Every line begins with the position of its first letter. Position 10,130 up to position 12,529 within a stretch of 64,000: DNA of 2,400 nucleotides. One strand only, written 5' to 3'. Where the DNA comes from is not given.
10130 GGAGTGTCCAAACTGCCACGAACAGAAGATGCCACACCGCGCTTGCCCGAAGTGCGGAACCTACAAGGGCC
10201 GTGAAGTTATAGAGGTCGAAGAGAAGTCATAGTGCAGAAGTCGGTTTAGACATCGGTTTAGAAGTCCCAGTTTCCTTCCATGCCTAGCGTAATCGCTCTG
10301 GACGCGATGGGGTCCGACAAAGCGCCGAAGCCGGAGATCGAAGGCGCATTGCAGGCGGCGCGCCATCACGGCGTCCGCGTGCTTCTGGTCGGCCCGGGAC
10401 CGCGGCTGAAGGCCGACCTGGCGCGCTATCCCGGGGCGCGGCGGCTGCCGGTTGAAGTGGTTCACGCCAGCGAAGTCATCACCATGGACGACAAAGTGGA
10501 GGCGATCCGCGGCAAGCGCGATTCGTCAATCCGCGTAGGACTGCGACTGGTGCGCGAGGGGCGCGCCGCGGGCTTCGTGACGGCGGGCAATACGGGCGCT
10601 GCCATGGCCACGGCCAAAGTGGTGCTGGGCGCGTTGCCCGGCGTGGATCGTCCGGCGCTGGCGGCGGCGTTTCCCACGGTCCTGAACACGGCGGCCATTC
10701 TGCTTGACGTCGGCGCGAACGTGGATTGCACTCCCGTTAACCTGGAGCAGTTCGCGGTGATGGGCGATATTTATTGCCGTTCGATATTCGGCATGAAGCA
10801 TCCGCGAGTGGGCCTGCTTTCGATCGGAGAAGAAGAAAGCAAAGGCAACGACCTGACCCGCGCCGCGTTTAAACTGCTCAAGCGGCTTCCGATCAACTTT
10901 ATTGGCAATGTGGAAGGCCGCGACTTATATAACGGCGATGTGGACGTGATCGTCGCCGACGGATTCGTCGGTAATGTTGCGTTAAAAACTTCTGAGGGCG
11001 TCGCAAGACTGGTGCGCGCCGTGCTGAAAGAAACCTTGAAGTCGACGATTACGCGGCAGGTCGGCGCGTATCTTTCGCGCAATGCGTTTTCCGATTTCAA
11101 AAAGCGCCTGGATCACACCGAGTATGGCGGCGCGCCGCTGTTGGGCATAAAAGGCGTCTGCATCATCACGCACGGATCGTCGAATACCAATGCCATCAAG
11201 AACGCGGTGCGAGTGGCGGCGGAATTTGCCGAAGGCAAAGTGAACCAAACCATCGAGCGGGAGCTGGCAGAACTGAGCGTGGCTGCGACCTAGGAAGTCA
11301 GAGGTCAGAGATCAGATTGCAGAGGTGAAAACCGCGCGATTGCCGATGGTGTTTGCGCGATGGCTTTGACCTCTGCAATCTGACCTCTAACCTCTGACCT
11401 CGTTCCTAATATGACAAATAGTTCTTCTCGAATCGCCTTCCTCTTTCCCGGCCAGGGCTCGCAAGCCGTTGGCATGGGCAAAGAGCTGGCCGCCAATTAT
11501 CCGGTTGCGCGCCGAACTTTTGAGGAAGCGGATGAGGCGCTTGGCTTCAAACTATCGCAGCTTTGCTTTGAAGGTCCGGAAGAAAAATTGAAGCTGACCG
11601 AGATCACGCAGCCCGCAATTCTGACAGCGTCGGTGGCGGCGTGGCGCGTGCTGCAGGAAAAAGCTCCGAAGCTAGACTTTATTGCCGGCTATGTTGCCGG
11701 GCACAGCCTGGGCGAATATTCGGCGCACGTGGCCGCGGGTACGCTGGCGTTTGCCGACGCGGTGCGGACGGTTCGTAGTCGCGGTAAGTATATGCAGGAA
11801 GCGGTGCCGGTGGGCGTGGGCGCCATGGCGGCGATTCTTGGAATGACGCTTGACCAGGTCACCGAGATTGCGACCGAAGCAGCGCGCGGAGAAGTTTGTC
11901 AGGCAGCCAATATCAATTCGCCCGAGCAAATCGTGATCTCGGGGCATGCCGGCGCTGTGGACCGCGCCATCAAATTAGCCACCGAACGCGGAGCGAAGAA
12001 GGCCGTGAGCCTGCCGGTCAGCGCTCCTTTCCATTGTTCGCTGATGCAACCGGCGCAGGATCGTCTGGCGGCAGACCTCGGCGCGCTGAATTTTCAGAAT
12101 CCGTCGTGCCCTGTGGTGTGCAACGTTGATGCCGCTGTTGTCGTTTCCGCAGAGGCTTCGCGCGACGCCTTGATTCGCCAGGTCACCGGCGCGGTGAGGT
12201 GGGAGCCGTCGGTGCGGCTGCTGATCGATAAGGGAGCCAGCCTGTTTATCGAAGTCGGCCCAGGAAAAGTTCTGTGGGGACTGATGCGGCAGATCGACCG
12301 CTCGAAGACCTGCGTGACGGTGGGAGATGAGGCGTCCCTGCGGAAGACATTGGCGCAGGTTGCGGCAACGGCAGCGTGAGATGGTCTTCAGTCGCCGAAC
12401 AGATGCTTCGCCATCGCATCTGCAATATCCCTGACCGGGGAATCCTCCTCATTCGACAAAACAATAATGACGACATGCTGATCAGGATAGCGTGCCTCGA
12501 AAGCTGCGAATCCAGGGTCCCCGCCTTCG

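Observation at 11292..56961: Family of long intercistronic hairpins whose arms are tandem short-period (7-nt or ~10-nt) repeats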

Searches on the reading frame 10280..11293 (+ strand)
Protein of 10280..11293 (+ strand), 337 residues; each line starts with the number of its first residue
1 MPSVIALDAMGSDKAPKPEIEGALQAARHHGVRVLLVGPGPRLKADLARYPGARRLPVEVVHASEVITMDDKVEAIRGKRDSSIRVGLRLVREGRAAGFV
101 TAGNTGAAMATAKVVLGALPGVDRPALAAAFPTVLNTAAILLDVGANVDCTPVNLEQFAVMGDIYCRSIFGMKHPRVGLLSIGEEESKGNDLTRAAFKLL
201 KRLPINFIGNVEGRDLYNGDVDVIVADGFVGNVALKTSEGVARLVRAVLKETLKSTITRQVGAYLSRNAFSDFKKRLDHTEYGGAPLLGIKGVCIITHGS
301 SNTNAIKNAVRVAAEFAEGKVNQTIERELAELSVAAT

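Call 13: search_protein_families(library=pfam, proteins=[window:10280-11293:+], max_evalue=0.01)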
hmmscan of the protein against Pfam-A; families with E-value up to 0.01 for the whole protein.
window:10280-11293:+ (337 aa): 1 family
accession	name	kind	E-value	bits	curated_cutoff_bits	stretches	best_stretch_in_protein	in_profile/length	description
PF02504.20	FA_synthesis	-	5.6e-110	367.9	29.1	1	5-323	3-323/324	Fatty acid synthesis protein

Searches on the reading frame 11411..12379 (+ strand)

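Call 13: search_protein_families(library=pfam, proteins=[window:11411-12379:+], max_evalue=0.01)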
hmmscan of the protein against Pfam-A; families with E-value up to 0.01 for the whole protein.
window:11411-12379:+ (322 aa): 1 family
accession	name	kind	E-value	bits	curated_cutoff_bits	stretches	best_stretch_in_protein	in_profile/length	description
PF00698.26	Acyl_transf_1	-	5.7e-38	131.6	32.7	1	10-297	2-280/319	Acyl transferase domain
